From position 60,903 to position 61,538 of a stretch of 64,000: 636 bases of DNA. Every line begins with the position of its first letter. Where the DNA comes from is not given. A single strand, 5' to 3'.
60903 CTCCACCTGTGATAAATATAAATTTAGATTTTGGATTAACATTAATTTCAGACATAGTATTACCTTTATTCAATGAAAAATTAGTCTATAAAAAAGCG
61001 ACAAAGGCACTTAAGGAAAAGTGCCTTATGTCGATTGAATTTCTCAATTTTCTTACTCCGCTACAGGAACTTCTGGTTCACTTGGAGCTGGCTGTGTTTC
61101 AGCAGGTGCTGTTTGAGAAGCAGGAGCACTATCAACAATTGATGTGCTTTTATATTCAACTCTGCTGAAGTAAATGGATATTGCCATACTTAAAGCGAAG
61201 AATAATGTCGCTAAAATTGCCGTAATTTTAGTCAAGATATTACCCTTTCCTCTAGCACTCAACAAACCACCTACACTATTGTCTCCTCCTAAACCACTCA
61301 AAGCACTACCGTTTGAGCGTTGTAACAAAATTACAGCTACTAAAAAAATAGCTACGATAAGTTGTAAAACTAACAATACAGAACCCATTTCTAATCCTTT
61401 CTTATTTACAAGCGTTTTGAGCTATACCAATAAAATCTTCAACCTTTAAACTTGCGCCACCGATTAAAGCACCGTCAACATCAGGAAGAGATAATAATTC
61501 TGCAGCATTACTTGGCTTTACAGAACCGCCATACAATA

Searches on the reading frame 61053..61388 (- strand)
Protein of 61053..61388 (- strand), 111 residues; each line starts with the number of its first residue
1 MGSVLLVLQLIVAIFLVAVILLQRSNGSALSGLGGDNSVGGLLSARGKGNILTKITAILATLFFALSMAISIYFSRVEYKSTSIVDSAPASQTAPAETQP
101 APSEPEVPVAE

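Call 36: search_protein_families(library=pfam, proteins=[window:61053-61388:-], max_evalue=0.001)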
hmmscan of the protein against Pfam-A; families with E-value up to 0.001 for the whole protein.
window:61053-61388:- (111 aa): 1 family
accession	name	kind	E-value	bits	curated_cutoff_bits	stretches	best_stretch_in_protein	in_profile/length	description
PF03840.19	SecG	-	2.1e-17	63.4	29.2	1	4-72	1-69/70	Preprotein translocase SecG subunit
